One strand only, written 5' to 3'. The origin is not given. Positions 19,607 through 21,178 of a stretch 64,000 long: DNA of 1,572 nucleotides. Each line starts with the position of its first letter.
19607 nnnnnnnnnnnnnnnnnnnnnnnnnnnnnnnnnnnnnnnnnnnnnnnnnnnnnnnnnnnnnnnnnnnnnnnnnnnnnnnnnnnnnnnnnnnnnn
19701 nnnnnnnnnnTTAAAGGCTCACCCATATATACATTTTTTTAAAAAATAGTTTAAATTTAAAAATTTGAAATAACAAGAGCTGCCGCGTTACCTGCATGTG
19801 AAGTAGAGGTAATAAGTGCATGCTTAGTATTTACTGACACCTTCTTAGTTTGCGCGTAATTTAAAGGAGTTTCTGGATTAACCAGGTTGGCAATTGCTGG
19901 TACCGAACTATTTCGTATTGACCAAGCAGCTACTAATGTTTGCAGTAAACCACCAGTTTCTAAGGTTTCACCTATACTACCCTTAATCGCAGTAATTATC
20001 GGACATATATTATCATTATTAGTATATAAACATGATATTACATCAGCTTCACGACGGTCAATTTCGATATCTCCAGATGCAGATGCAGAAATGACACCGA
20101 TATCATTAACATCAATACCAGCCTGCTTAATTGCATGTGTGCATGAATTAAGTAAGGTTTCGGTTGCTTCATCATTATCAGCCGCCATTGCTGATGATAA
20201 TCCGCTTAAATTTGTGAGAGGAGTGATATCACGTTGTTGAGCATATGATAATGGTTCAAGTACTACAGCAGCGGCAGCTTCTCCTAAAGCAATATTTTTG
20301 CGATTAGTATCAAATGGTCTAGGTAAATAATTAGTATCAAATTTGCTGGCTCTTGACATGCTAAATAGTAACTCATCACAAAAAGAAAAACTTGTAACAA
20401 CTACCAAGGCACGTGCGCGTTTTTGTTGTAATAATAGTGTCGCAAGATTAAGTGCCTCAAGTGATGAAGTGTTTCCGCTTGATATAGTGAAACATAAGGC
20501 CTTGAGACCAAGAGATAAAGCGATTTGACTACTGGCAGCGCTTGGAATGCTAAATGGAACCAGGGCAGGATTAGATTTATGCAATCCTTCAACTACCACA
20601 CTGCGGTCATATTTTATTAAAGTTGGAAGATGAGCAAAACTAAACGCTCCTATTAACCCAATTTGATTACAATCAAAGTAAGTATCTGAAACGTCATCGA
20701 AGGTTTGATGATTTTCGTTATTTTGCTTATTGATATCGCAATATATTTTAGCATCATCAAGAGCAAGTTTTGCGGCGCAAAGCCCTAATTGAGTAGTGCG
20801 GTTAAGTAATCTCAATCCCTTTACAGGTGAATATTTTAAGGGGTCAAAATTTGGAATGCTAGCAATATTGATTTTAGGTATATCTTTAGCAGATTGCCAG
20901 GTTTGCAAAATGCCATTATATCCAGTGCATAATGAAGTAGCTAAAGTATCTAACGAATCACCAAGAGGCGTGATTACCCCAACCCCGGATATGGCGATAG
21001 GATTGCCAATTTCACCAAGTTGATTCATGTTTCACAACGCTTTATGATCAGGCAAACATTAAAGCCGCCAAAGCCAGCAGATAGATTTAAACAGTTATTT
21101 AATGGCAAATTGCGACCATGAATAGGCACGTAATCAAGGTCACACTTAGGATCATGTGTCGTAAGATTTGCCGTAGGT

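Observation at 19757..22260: KS heterodimer: one active ketosynthase plus a partner with all three catalytic residues replaced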

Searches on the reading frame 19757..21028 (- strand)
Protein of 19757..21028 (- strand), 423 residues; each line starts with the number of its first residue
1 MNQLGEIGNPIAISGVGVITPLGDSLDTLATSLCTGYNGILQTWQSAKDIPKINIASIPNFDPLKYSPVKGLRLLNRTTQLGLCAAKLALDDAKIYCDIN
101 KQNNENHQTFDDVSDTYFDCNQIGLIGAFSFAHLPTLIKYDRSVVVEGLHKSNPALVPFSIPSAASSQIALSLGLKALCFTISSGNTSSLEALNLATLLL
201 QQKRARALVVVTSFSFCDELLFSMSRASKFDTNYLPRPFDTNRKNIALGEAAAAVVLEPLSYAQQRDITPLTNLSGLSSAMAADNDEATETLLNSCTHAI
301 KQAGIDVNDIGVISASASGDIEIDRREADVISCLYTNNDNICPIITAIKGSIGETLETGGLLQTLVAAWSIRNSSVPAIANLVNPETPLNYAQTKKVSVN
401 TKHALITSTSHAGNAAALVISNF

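Call 4: search_protein_families(library=pfam, proteins=[window:19757-21028:-], max_evalue=0.01)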
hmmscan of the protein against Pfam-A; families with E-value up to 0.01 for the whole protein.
window:19757-21028:- (423 aa): 2 families
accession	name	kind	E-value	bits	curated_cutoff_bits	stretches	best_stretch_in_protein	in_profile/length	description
PF00109.32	ketoacyl-synt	-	2e-19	70.6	20.8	1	9-261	2-250/252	Beta-ketoacyl synthase, N-terminal domain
PF02801.28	Ketoacyl-synt_C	-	2.4e-09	37.6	20.8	1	292-382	27-118/119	Beta-ketoacyl synthase, C-terminal domain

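Call 5: search_protein_families(library=ncbifam, proteins=[window:19757-21028:-], max_evalue=0.01)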
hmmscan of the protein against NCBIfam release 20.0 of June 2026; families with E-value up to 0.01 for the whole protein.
window:19757-21028:- (423 aa): 19 families
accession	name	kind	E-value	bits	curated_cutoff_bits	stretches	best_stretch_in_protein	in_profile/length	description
TIGR03150.1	fabF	equivalog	4.7e-40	137.5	493.75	1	11-420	3-406/407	beta-ketoacyl-ACP synthase II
NF005589.0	PRK07314.1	subfamily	9.4e-34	116.8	387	1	11-421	6-410/413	beta-ketoacyl-ACP synthase II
NF058662.1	cispenta_AmcF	equivalog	3.3e-30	105.3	325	2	165-420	108-367/369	cispentacin biosynthesis acyltransferase subunit AmcF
NF004970.0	PRK06333.1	subfamily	1.2e-29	103.5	525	1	11-422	6-421/424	beta-ketoacyl-ACP synthase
NF006274.0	PRK08439.1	equivalog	7.4e-28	97.5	621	1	11-404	4-387/406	beta-ketoacyl-ACP synthase II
NF005490.0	PRK07103.1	equivalog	1.1e-24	87.3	445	1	230-421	221-411/414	polyketide beta-ketoacyl:acyl carrier protein synthase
NF004618.0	PRK05952.1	equivalog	7.3e-22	77.8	455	1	237-422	198-382/384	beta-ketoacyl-ACP synthase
NF006587.0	PRK09116.1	equivalog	1.4e-21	76.8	470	2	162-420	140-404/408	beta-ketoacyl-ACP synthase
NF005076.0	PRK06501.1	equivalog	5.9e-21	74.8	629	1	7-421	8-421/425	beta-ketoacyl-ACP synthase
NF006618.0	PRK09185.1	subfamily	6.1e-18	65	407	1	164-421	139-391/394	beta-ketoacyl-ACP synthase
NF006434.0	PRK08722.1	equivalog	1.9e-15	56.7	759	1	12-420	7-411/414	beta-ketoacyl-ACP synthase II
NF005916.1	PRK07910.1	equivalog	6.7e-15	54.9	560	1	144-420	129-415/418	KasA/KasB family beta-ketoacyl-ACP synthase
NF005084.0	PRK06519.1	equivalog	7.2e-10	38.5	320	1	241-397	233-378/397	beta-ketoacyl-ACP synthase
NF005935.0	PRK07967.1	equivalog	7.2e-09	35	630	1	11-421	4-402/406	beta-ketoacyl-ACP synthase I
NF045894.1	PKS_plus_SDR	equivalog_domain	4.9e-08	31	1740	1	160-402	147-395/1515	type I polyketide synthase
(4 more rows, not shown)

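Call 6: search_solved_structures(query=window:19757-21028:-, max_evalue=0.001, show_alignments=3)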
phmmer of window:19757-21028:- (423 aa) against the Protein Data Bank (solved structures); distinct sequences matched with E-value up to 0.001: 82 (the best 60 are shown).
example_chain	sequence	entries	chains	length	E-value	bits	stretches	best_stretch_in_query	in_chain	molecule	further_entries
9s5h_C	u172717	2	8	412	2.1e-33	119.2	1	11-423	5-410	3-oxoacyl-(Acyl-carrier-protein) synthase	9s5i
4ls6_A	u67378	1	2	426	3.6e-24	88.8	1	11-421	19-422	3-oxoacyl-[acyl-carrier-protein] synthase 2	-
4ls5_A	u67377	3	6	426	1.4e-23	86.8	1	11-421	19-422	3-oxoacyl-[acyl-carrier-protein] synthase 2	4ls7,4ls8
1j3n_A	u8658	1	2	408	8.8e-21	77.6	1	11-418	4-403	3-oxoacyl-(acyl-carrier protein) synthase II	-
5sxo_A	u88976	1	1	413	3.4e-20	75.7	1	11-420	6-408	3-oxoacyl-[acyl-carrier-protein] synthase 2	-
3o04_A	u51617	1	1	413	5.1e-20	75.1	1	11-420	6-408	beta-keto-acyl carrier protein synthase II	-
9s5h_B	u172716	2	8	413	7.3e-19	71.3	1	6-423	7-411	3-oxoacyl-(Acyl-carrier-protein) synthase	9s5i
2gqd_A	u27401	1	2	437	2.6e-18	69.5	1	10-423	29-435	3-oxoacyl-[acyl-carrier-protein] synthase 2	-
1e5m_A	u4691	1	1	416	7.8e-17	64.6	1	11-414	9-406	BETA KETOACYL ACYL CARRIER PROTEIN SYNTHASE II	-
9n50_A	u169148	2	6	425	2.3e-16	63.1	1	8-412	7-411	3-oxoacyl-[acyl-carrier-protein] synthase, mitochondrial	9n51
2iwy_A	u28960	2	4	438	3.3e-16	62.6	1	10-412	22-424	3-OXOACYL-[ACYL-CARRIER-PROTEIN] SYNTHASE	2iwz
4r8e_A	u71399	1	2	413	3.4e-16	62.5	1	11-394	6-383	3-oxoacyl-[acyl-carrier-protein] synthase 2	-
2c9h_A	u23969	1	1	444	3.7e-16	62.4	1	10-412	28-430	MITOCHONDRIAL BETA-KETOACYL SYNTHASE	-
6kxd_A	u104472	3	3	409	4.7e-15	58.8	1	232-422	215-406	Ketosynthase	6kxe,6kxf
4qav_A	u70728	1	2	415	5.1e-15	58.6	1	11-386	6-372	3-oxoacyl-[acyl-carrier-protein] synthase 2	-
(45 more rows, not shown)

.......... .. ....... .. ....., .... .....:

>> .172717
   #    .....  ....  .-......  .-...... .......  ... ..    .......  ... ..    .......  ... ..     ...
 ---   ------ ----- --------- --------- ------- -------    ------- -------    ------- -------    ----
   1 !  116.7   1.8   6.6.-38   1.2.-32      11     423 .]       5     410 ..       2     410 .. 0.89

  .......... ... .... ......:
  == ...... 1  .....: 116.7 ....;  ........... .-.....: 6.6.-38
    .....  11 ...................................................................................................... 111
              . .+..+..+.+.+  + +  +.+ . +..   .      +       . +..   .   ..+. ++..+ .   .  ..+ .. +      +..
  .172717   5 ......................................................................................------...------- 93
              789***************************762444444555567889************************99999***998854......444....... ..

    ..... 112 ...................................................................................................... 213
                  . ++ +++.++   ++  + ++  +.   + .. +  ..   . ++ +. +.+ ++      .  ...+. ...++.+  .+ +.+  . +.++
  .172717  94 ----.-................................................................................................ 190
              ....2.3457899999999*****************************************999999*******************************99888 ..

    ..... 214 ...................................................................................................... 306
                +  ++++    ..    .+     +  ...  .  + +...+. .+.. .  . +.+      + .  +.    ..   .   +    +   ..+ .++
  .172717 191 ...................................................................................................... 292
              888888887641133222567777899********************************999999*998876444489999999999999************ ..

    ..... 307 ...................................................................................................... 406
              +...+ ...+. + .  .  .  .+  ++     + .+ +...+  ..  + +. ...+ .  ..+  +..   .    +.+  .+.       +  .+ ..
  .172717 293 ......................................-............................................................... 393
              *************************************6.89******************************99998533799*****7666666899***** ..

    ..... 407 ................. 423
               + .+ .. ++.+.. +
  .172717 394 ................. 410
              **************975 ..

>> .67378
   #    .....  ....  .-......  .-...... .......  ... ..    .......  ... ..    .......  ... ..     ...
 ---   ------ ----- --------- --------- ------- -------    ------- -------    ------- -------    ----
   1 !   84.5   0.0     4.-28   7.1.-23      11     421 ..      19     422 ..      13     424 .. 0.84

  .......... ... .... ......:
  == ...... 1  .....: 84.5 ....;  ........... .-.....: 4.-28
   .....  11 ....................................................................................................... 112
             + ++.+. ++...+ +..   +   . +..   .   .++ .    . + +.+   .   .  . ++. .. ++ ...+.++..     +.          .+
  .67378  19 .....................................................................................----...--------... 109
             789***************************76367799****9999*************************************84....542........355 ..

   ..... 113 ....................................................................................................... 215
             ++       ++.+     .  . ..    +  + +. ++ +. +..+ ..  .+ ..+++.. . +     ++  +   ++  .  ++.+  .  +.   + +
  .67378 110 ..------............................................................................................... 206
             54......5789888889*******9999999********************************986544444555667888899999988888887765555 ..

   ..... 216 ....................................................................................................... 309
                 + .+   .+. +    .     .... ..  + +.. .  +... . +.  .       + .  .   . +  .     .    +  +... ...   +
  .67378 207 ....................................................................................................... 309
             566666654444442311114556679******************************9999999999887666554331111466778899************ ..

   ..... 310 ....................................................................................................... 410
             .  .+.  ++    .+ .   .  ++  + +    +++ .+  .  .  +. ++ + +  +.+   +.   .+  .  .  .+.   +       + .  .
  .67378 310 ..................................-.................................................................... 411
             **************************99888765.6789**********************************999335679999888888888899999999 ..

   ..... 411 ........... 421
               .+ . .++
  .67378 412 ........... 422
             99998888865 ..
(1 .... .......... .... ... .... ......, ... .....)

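Call 10: find_homologous_proteins(query=window:19757-21028:-, max_evalue=0.00001)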
Query window:19757-21028:- (423 aa): 22 proteins with E <= 0.00001 among 8000 candidates.
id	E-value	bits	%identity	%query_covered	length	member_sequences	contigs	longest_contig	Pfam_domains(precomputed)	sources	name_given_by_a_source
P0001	9.7e-273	922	100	100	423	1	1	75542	PF00109.33,PF02801.29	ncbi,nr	ncbi:MAG: hypothetical protein JW841_07090 [Deltaproteobacteria bacterium]|nr:hypothetical protein [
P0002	9.3e-63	231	39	97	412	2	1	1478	PF00109.33,PF02801.29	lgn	-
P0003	1.4e-58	217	35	99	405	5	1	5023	PF00109.33,PF02801.29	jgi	-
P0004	3.7e-31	127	28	98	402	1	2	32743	PF00109.33,PF02801.29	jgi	jgi:3-oxoacyl-[acyl-carrier-protein] synthase II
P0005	9.7e-18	83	23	95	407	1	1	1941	PF00109.33,PF02801.29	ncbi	-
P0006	6.8e-17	80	30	64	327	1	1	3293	PF00109.33,PF00108.30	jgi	jgi:3-oxoacyl-[acyl-carrier-protein] synthase II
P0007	5.8e-16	77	24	97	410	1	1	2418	PF00109.33,PF02801.29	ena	-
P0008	2.1e-15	75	23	97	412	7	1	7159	PF00109.33,PF02801.29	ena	-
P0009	4.1e-15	74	27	64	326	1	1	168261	PF00109.33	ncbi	-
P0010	7.2e-15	73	25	65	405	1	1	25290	PF00109.33,PF00108.30,PF02801.29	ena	-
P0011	6.0e-14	70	24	98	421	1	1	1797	PF00109.33,PF02801.29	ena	-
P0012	1.0e-13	69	25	98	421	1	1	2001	PF00109.33,PF02801.29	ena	-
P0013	1.4e-12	66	25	97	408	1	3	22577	PF00109.33,PF02801.29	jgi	jgi:3-oxoacyl-[acyl-carrier-protein] synthase II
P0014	1.9e-12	65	30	53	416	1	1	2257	PF00109.33,PF13723.13,PF02801.29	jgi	jgi:3-oxoacyl-[acyl-carrier-protein] synthase II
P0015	3.4e-12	64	23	97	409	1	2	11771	PF00109.33,PF02801.29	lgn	-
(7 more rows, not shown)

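Call 11: find_encoding_contigs(protein=P0004, flank=10000, max_places=3)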
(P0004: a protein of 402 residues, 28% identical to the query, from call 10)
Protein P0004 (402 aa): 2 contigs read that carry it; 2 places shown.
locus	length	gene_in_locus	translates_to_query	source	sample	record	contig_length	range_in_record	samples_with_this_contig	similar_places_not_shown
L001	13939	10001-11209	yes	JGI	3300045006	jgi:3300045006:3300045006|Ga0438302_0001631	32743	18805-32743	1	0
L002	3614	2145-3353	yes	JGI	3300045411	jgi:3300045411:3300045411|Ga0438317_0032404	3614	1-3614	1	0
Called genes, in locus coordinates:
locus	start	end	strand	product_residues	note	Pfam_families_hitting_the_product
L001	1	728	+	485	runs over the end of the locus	PF02310:B12-binding, PF04055:Radical_SAM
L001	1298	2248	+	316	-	PF01073:3Beta_HSD, PF01370:Epimerase, PF02719:Polysacc_synt_2, PF04321:RmlD_sub_bind, PF05368:NmrA (weak), PF16363:GDP_Man_Dehyd, PF13460:NAD_binding_10 (weak)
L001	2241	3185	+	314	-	PF01370:Epimerase, PF04321:RmlD_sub_bind, PF01073:3Beta_HSD (weak), PF16363:GDP_Man_Dehyd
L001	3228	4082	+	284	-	PF00456:Transketolase_N, PF00676:E1_dh (weak)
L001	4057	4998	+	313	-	PF02779:Transket_pyr, PF02780:Transketolase_C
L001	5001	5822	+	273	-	PF27840:ScmC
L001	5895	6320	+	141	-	PF05635:23S_rRNA_IVP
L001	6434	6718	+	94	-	PF05402:PqqD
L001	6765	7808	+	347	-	PF04055:Radical_SAM, PF13186:SPASM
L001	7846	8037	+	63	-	-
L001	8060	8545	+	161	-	PF00717:Peptidase_S24 (weak)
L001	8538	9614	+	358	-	PF14907:NTP_transf_5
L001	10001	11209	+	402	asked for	PF00109:ketoacyl-synt, PF02801:Ketoacyl-synt_C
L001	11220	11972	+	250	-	PF00106:adh_short, PF08659:KR, PF23441:SDR, PF13561:adh_short_C2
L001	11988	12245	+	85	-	PF00550:PP-binding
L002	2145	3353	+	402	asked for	PF00109:ketoacyl-synt, PF02801:Ketoacyl-synt_C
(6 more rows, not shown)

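Call 12: find_encoding_contigs(protein=P0003, flank=10000, max_places=3)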
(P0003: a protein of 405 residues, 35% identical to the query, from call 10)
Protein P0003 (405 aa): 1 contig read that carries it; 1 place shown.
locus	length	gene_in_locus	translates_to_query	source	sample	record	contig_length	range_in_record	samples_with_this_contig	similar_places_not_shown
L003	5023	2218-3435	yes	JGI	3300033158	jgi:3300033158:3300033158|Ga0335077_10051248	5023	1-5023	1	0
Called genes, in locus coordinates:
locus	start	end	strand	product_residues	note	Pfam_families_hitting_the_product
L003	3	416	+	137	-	?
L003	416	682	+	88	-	-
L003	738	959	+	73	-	PF00550:PP-binding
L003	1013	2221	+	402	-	PF00109:ketoacyl-synt, PF08545:ACP_syn_III (weak), PF02801:Ketoacyl-synt_C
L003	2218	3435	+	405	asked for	PF00109:ketoacyl-synt, PF02801:Ketoacyl-synt_C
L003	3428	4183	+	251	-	PF00106:adh_short, PF08659:KR, PF13561:adh_short_C2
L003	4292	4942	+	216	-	PF01648:ACPS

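Call 22: search_protein_representatives(protein=window:19757-21028:-)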
Query: 423 residues. Proteins with E-value up to 0.001 (for the whole library): 11176; up to 1e-10: 2851; up to 1e-30: 51. The best 150 are listed.
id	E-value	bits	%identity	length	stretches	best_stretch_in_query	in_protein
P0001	3.1e-273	921.9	100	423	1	1-423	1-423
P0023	1.6e-66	241.4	40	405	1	5-421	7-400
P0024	5.2e-63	229.9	38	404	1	7-421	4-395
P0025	1.7e-61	224.8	37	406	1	8-421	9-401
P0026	1.6e-59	218.3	38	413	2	118-420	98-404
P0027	7.1e-59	216.2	39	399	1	10-421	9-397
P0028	2.6e-54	201.2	36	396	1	10-422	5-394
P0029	9.9e-48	179.6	38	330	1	72-420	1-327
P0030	5.8e-47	177.0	36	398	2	122-421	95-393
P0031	1.9e-46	175.3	34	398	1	11-421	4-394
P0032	4.1e-45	170.9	42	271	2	119-299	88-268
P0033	5.6e-43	163.9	33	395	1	10-420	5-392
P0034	6.2e-43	163.8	41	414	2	122-301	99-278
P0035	1.4e-41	159.4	39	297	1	137-421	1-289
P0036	1.5e-40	155.9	33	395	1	9-421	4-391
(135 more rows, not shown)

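Call 25: search_solved_structures(query=A1, max_evalue=1e-10, show_alignments=0)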
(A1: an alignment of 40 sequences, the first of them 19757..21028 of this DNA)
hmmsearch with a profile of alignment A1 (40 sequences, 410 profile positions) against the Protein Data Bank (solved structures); distinct sequences matched with E-value up to 1e-10: 168 (the best 60 are shown).
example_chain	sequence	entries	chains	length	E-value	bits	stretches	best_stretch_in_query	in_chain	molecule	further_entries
9s5h_C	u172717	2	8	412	5e-154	516.3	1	3-408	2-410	3-oxoacyl-(Acyl-carrier-protein) synthase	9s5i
4ls6_A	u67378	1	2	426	8.8e-116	390.4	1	1-409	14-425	3-oxoacyl-[acyl-carrier-protein] synthase 2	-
4ls5_A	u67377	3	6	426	1.3e-114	386.5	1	1-409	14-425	3-oxoacyl-[acyl-carrier-protein] synthase 2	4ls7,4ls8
3o04_A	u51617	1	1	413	3e-110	372.1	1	1-409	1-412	beta-keto-acyl carrier protein synthase II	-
5sxo_A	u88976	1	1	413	3.9e-110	371.8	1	1-409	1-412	3-oxoacyl-[acyl-carrier-protein] synthase 2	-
9s5h_B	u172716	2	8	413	9e-110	370.6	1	2-408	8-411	3-oxoacyl-(Acyl-carrier-protein) synthase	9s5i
1e5m_A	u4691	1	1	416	1.2e-108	366.8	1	2-408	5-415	BETA KETOACYL ACYL CARRIER PROTEIN SYNTHASE II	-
1j3n_A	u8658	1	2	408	1.9e-108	366.2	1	3-406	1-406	3-oxoacyl-(acyl-carrier protein) synthase II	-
9lpl_A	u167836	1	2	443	7.1e-107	361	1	2-408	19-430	3-oxoacyl-[acyl-carrier-protein] synthase 2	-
2gfv_A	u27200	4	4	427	1.3e-106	360.2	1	2-407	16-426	3-oxoacyl-[acyl-carrier-protein] synthase 2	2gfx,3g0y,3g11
6okg_A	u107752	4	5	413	1.6e-106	359.9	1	1-407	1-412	3-oxoacyl-[acyl-carrier-protein] synthase 2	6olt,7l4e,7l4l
3hnz_A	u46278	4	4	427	2.3e-106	359.4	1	2-407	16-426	3-oxoacyl-[acyl-carrier-protein] synthase 2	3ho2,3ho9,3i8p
4r8e_A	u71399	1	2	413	4.6e-106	358.4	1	1-407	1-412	3-oxoacyl-[acyl-carrier-protein] synthase 2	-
2gfw_A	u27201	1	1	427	4.9e-106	358.3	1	2-407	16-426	3-oxoacyl-[acyl-carrier-protein] synthase 2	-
1b3n_A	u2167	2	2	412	5.4e-106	358.1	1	3-407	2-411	PROTEIN (KETOACYL ACYL CARRIER PROTEIN SYNTHASE 2) | BETA-KETOACYL ACP SYNTHASE II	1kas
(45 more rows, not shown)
